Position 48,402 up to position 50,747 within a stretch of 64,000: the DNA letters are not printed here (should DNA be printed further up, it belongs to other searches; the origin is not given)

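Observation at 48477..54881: A 6-kb antisense sugar-utilisation cassette is inserted between rplA and rplJ inside the otherwise universal rplKAJL-rpoBC cluster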

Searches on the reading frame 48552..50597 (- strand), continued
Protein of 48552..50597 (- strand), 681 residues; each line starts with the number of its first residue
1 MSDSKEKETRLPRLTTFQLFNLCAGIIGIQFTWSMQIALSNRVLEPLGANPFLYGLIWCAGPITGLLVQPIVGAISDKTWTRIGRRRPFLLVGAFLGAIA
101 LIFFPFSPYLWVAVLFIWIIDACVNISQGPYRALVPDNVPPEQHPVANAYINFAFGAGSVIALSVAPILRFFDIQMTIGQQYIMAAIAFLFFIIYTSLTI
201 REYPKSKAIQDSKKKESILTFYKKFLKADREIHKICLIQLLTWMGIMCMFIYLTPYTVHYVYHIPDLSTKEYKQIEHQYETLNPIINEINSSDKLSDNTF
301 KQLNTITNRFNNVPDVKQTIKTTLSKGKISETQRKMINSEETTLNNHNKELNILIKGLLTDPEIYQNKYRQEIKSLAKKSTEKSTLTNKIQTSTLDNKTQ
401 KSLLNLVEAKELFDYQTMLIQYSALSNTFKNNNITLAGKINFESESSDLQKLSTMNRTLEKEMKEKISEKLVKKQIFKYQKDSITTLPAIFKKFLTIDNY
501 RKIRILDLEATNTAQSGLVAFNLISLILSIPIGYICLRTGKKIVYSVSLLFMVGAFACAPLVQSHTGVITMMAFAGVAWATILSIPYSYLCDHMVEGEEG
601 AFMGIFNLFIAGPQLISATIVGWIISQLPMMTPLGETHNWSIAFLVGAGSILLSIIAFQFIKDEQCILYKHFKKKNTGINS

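Call 81: search_protein_families(library=ncbifam, proteins=[L091:1691-2698:+, L093:6920-7930:+], max_evalue=0.00001)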
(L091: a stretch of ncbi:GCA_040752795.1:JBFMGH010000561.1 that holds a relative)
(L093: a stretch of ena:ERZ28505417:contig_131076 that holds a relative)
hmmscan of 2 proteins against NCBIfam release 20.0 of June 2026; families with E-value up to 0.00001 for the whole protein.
L091:1691-2698:+ (335 aa): 20 families
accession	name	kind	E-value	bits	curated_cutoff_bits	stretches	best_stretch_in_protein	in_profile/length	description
NF006957.1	PRK09434.1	equivalog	2.3e-55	188.2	450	1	5-327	3-302/302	fructokinase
TIGR04382.1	myo_inos_iolC_N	equivalog_domain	1.1e-42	146.4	300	1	6-272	4-270/309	5-dehydro-2-deoxygluconokinase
TIGR02152.1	D_ribokin_bact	equivalog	4.7e-28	98.4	299.65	1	21-328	20-297/298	ribokinase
NF040938.1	KDG_KDGal_kin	equivalog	4.4e-26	91.7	400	1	7-331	2-303/305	bifunctional 2-dehydro-3-deoxygluconokinase/2-dehydro-3-deoxygalactonokinase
NF053626.1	RibKinHalex1628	equivalog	4.3e-24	85.5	330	1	33-331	35-291/293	ATP-dependent ribose-1-phosphate kinase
NF049991.1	TagKinase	equivalog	5.8e-23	81.2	420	1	6-267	10-271/321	tagatose kinase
NF008353.0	PRK11142.1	equivalog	3.6e-20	72.7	341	1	24-332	27-304/307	ribokinase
NF047869.1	myo_kin_aldol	exception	4.5e-20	71.5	600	1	6-332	9-332/586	bifunctional 5-dehydro-2-deoxygluconokinase/5-dehydro-2-deoxyphosphogluconate aldolase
NF041332.1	KDG_KDGal_kin_Halo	equivalog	4.3e-19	69.1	440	1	5-269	3-269/320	bifunctional 2-dehydro-3-deoxygluconokinase/2-dehydro-3-deoxygalactonokinase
NF052444.1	DhDoxglucKinKdgK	equivalog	1.1e-15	57.8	400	1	5-269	2-267/303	2-dehydro-3-deoxygluconokinase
NF007321.0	PRK09813.1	equivalog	7.8e-15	55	247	2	20-134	9-118/261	fructoselysine 6-kinase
TIGR03168.1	1-PFK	subfamily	2.6e-11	43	216.4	1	193-273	179-263/305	hexose kinase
NF007355.0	PRK09850.1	equivalog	3e-11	42.9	540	1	216-271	210-266/313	pseudouridine kinase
NF041633.1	trifunc_aldol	exception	8.2e-11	41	700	1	3-272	241-532/580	KHG/KDPG aldolase/sugar kinase fusion protein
TIGR03828.1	pfkB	equivalog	2.2e-10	40.1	292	1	204-273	190-263/305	1-phosphofructokinase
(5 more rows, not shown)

L093:6920-7930:+ (336 aa): 22 families
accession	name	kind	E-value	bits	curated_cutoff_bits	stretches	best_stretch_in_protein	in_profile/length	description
NF006957.1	PRK09434.1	equivalog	2.6e-50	171.6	450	1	16-328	5-302/302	fructokinase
TIGR04382.1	myo_inos_iolC_N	equivalog_domain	4.3e-39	134.6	300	1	6-278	4-275/309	5-dehydro-2-deoxygluconokinase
TIGR02152.1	D_ribokin_bact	equivalog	9.7e-29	100.6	299.65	1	25-328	24-296/298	ribokinase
NF049991.1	TagKinase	equivalog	1.1e-23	83.6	420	1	6-270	10-273/321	tagatose kinase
NF008353.0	PRK11142.1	equivalog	6.9e-23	81.6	341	1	27-334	30-305/307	ribokinase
NF053626.1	RibKinHalex1628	equivalog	1.3e-22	80.7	330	1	33-333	35-292/293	ATP-dependent ribose-1-phosphate kinase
NF040938.1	KDG_KDGal_kin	equivalog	7.1e-19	68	400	1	7-277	2-268/305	bifunctional 2-dehydro-3-deoxygluconokinase/2-dehydro-3-deoxygalactonokinase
NF047869.1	myo_kin_aldol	exception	2.9e-16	58.9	600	1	5-334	8-333/586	bifunctional 5-dehydro-2-deoxygluconokinase/5-dehydro-2-deoxyphosphogluconate aldolase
TIGR03168.1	1-PFK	subfamily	1.6e-15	56.8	216.4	1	28-280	27-269/305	hexose kinase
NF007355.0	PRK09850.1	equivalog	8.5e-15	54.6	540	1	32-276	36-270/313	pseudouridine kinase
TIGR03828.1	pfkB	equivalog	1.4e-14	53.8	292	1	30-280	29-269/305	1-phosphofructokinase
NF007321.0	PRK09813.1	equivalog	2.1e-14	53.6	247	1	20-122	9-108/261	fructoselysine 6-kinase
NF041332.1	KDG_KDGal_kin_Halo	equivalog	1.8e-13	50.7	440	1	24-272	21-271/320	bifunctional 2-dehydro-3-deoxygluconokinase/2-dehydro-3-deoxygalactonokinase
NF041633.1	trifunc_aldol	exception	2.1e-11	43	700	1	3-210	241-448/580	KHG/KDPG aldolase/sugar kinase fusion protein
NF007068.0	PRK09513.1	equivalog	4.7e-11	42.4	432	1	28-294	33-285/312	1-phosphofructokinase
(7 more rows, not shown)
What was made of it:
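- The PfkB gene's best family match is fructokinase (call 81).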
